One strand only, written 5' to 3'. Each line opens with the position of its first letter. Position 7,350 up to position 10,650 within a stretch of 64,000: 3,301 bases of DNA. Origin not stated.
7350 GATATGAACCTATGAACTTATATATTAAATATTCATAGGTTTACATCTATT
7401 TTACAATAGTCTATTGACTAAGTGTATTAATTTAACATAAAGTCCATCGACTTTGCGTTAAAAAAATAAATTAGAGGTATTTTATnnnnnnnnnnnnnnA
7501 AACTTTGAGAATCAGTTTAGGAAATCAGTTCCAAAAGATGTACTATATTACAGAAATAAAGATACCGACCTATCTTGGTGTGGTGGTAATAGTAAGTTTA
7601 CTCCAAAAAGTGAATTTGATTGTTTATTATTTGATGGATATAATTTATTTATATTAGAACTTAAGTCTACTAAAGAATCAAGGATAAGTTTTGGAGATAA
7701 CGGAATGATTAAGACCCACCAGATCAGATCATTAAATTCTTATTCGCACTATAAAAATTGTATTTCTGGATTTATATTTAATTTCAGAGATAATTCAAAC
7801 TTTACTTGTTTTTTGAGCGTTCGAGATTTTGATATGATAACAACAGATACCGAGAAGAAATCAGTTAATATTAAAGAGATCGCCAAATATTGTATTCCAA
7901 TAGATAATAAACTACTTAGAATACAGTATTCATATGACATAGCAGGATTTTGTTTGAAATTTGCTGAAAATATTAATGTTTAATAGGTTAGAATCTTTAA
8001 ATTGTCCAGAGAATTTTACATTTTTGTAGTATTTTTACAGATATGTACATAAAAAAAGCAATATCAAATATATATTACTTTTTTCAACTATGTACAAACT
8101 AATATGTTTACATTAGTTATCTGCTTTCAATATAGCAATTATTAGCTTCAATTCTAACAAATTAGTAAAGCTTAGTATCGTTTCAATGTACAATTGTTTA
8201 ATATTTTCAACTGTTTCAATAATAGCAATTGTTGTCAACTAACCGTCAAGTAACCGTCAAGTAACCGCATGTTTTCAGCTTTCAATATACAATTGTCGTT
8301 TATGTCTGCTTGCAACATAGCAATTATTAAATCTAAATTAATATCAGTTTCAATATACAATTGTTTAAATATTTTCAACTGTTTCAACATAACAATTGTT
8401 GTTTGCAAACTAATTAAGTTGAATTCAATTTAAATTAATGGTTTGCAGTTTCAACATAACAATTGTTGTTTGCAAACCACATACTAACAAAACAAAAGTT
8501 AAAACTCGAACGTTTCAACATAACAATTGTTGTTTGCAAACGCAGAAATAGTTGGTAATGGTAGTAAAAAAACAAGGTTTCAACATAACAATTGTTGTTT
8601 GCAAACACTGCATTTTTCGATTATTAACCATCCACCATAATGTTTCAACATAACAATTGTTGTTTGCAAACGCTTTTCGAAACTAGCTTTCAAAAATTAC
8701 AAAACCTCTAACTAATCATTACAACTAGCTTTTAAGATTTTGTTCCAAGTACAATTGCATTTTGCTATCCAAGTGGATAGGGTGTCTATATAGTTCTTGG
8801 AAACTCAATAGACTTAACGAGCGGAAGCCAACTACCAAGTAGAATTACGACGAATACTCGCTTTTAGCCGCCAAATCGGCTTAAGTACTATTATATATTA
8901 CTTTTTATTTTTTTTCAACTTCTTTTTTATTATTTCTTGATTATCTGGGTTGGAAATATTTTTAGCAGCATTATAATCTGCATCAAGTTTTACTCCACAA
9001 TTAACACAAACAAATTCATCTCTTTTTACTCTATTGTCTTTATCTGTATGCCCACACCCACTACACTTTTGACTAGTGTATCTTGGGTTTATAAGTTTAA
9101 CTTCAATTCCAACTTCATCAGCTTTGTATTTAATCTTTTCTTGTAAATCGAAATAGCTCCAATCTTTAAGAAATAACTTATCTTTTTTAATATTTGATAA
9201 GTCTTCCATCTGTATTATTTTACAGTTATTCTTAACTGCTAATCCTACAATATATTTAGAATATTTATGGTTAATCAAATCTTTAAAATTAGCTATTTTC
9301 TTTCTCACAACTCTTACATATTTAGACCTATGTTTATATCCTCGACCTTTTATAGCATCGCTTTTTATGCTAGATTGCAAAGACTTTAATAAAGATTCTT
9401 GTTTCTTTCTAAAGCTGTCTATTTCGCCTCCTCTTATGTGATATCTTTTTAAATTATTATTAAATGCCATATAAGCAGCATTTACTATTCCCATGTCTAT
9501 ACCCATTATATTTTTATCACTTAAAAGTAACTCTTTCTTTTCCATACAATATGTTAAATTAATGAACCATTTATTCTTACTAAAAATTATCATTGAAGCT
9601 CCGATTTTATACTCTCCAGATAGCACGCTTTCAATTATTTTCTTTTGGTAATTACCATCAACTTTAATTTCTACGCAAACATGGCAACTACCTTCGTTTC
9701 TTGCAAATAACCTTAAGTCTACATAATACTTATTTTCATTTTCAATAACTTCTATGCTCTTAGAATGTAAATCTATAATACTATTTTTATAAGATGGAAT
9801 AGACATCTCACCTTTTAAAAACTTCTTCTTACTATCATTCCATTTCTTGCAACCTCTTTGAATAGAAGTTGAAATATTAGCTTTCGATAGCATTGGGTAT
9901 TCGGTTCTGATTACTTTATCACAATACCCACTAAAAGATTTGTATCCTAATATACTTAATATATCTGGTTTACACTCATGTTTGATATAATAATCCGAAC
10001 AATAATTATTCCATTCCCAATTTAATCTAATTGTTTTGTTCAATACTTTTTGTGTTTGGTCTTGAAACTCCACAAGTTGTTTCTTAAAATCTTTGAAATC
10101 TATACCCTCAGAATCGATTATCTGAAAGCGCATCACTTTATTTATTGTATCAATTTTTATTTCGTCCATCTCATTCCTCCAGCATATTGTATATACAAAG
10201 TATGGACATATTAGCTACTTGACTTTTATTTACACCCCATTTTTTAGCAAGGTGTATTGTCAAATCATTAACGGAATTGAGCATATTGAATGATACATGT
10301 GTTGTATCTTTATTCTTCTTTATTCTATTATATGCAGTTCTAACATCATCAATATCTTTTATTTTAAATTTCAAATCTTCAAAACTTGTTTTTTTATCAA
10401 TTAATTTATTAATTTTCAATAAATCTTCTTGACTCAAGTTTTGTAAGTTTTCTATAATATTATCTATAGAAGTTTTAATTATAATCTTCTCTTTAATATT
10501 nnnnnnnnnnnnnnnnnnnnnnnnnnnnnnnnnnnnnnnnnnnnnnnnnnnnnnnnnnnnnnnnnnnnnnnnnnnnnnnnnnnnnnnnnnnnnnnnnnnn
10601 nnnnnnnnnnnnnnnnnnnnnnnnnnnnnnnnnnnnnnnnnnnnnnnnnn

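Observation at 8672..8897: Structured 226-nt region between nuclease stop and array: candidate tracrRNA or omega-RNA-like scaffold in TnpB-like gene-scaffold-guide order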

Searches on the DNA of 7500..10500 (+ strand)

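Call 6: search_rna_families(source=window, start=7500, end=10500, threshold=evalue, max_evalue=10)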
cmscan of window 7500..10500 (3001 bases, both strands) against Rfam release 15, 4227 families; matches with E-value up to 10: 4.
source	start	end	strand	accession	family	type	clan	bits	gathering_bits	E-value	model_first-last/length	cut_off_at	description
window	9626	9721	-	RF02513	PYLIS_6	Cis-reg;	-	21.7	80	3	1-100/100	no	Pyrrolysine insertion sequence transposase 2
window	8461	8544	-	RF00396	SNORA13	Gene; snRNA; snoRNA; HACA-box;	CL00028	19.8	53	3.3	1-134/134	no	Small nucleolar RNA SNORA13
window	8391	8467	+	RF03436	mir-759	Gene; miRNA;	-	18.8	100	7.9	1-89/89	no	mir-759 microRNA precursor family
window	8374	8423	+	RF03885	mir-4178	Gene; miRNA;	-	17.8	90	6.3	1-60/60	no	mir-4178 microRNA precursor family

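Call 10: search_dna_similar(query=window:8000-10200:+, collection=plasmids, mode=distant, max_rows=20)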
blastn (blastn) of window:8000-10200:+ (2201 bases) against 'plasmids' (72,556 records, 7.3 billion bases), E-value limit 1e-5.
Records with a match: 13; places in all: 13; records where one place covers at least 80% of the query: 0.
Best place of each record, by identity: 80-90% 1; 60-80% 12.
By first word of the organism name: Clostridium 8; Bacillus 4; Clostridioides 1.
By predicted mobility (MOB-suite, as given by PLSDB): non-mobilizable 12; conjugative 1.
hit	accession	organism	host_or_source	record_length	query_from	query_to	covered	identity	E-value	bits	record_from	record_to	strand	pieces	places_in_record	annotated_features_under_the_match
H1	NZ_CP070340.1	Bacillus cereus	Bombyx mori,whole organism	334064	956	1315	16%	68.3%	1e-16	97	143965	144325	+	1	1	RNA-guided endonuclease TnpB family protein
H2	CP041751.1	Bacillus paranthracis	Homo sapiens,stool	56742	956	1306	16%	66.8%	1e-9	74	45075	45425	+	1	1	IS200/IS605 family element transposase accessory protein TnpB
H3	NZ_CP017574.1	Bacillus thuringiensis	whole organism,soil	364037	954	1306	16%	66.0%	1e-9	73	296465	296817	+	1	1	none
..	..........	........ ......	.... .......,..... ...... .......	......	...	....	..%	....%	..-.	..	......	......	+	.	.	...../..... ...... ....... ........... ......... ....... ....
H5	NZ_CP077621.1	Clostridium estertheticum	single colony,bovine feces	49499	1030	1289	12%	68.2%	7e-13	84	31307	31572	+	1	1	transposase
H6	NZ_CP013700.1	Clostridium sporogenes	Microbial isolate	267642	957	1131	8%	70.1%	2e-7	67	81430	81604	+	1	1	RNA-guided endonuclease TnpB family protein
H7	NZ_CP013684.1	Clostridium botulinum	Microbial isolate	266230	957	1131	8%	70.1%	2e-7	67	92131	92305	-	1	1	RNA-guided endonuclease TnpB family protein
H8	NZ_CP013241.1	Clostridium sporogenes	Microbial isolate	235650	957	1131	8%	69.3%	5e-8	68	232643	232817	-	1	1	RNA-guided endonuclease TnpB family protein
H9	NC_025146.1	Clostridium botulinum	-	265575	957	1131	8%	69.3%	5e-8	68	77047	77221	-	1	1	RNA-guided endonuclease TnpB family protein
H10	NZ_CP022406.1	Clostridium sporogenes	-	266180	957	1131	8%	69.3%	5e-8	68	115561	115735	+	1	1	RNA-guided endonuclease TnpB family protein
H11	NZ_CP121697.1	Clostridium botulinum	Homo sapiens,human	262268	957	1131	8%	69.3%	5e-8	68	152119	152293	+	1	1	RNA-guided endonuclease TnpB family protein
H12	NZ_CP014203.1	Clostridium baratii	Microbial isolate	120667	1016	1174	7%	71.5%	1e-10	77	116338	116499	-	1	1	RNA-guided endonuclease TnpB family protein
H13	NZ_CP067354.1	Clostridioides sp. ES-S-0173-01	soil,soil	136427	957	1004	2%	87.5%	8e-6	61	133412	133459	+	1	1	transposase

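Call 11: search_dna_similar(query=window:8000-10200:+, collection=phages, mode=distant, max_rows=20)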
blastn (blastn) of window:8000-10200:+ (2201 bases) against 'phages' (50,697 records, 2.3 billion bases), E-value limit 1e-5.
Records with a match: 1; places in all: 1; records where one place covers at least 80% of the query: 0.
Best place of each record, by identity: 60-80% 1.
By first word of the organism name: Bacteriophage 1.
By host as written in the record: - 1.
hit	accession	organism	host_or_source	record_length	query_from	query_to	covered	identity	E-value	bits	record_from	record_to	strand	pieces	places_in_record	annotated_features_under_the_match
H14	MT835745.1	Bacteriophage sp.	human fecal samples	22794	924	1276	16%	66.2%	8e-13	83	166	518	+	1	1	record has no annotation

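Call 38: search_dna_similar(query=window:8100-8672:+, collection=phages, mode=distant, max_evalue=1, max_rows=30)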
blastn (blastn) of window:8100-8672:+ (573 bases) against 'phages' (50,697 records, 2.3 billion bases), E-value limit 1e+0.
Records with a match: 9; places in all: 9; records where one place covers at least 80% of the query: 0.
Best place of each record, by identity: 90-95% 4; 80-90% 5.
By first word of the organism name: Clostridium 4; Arthrobacter 3; Staphylococcus 2.
By host as written in the record: Clostridium_AP sp000509125 DA266 4; Arthrobacter sp. ATCC 21022 3; Staphylococcus aureus 2.
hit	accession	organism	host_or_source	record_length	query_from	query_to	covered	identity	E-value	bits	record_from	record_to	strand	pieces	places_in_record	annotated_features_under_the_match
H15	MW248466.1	Staphylococcus phage MarsHill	Staphylococcus aureus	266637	222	263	7%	81.0%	6e-1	41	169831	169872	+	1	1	hypothetical protein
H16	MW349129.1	Staphylococcus phage Madawaska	Staphylococcus aureus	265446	222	263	7%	81.0%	6e-1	41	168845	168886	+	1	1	hypothetical protein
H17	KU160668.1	Arthrobacter phage TaeYoung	Arthrobacter sp. ATCC 21022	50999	132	166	6%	88.6%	1e-2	46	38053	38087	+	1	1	53: hypothetical protein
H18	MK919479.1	Arthrobacter phage Grekaycon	Arthrobacter sp. ATCC 21022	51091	132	166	6%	88.6%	1e-2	46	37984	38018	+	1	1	52: hypothetical protein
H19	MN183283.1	Arthrobacter phage BossLady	Arthrobacter sp. ATCC 21022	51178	132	166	6%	88.6%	1e-2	46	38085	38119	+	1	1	53: hypothetical protein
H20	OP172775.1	Clostridium phage CS266P1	Clostridium_AP sp000509125 DA266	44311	387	416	5%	90.0%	6e-1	42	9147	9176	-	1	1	hypothetical protein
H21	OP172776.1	Clostridium phage CS266P2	Clostridium_AP sp000509125 DA266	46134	387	416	5%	90.0%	6e-1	42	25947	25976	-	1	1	hypothetical protein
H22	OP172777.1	Clostridium phage CS266P3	Clostridium_AP sp000509125 DA266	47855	387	416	5%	90.0%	6e-1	42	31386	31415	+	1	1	hypothetical protein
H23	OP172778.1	Clostridium phage CS266P4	Clostridium_AP sp000509125 DA266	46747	387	416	5%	90.0%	6e-1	42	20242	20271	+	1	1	hypothetical protein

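Call 39: search_dna_similar(query=window:8100-8672:+, collection=plasmids, mode=distant, max_evalue=1, max_rows=30)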
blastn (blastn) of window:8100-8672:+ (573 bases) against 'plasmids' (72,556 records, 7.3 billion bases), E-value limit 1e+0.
Records with a match: 29; places in all: 29; records where one place covers at least 80% of the query: 0.
Best place of each record, by identity: >=99% 18; 90-95% 2; 80-90% 8; 60-80% 1.
By first word of the organism name: Ralstonia 18; Bacillus 5; Staphylococcus 4; Nostoc 1; Listeria 1.
By predicted mobility (MOB-suite, as given by PLSDB): mobilizable 17; conjugative 10; non-mobilizable 2.
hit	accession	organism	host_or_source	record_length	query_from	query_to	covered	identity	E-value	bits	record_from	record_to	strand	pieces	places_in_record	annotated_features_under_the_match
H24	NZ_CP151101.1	Nostoc sp. UHCC 0302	isolated culture,lake sediment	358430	332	383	9%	78.8%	5e-1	43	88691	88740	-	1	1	none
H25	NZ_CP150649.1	Bacillus mycoides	cell culture,soil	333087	226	265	7%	85.0%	4e-2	46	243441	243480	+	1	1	none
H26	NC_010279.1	Staphylococcus aureus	-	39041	260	294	6%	86.5%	5e-1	43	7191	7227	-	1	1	TrsF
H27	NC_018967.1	Staphylococcus aureus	-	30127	260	294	6%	86.5%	5e-1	43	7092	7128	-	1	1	conjugal transfer protein TraF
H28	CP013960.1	Staphylococcus aureus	Homo sapiens,blood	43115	260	294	6%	86.5%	5e-1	43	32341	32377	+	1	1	hypothetical protein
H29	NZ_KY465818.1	Staphylococcus aureus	-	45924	260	294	6%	86.5%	5e-1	43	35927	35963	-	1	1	TrsF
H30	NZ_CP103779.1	Bacillus toyonensis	cell culture,Commercial plant nursery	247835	232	264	6%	90.9%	4e-2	47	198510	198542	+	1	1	AimR family lysis-lysogeny pheromone receptor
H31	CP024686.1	Bacillus wiedmannii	cell culture,soil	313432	232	264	6%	87.9%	5e-1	43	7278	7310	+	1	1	hypothetical protein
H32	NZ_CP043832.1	Bacillus sp. BS98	oyster,whole organism,intestinal tract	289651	232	264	6%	87.9%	5e-1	43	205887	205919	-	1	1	AimR family lysis-lysogeny pheromone receptor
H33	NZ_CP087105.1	Bacillus toyonensis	mixed culture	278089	232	264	6%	87.9%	5e-1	43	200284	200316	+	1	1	AimR family lysis-lysogeny pheromone receptor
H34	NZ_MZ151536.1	Listeria seeligeri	-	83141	93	121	5%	93.1%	1e-1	45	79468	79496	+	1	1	hypothetical protein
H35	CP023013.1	Ralstonia solanacearum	Solanum tuberosum,single cell,Potato ...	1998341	219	241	4%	100.0%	5e-1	43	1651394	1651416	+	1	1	none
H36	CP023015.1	Ralstonia solanacearum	Solanum tuberosum,single cell,Potato ...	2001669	219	241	4%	100.0%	5e-1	43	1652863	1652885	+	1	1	none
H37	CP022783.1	Ralstonia solanacearum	Solanum tuberosum,single cell,Potato ...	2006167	219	241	4%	100.0%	5e-1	43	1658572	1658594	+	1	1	none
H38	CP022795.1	Ralstonia solanacearum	Solanum tuberosum,single cell,Potato ...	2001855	219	241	4%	100.0%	5e-1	43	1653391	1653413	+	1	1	none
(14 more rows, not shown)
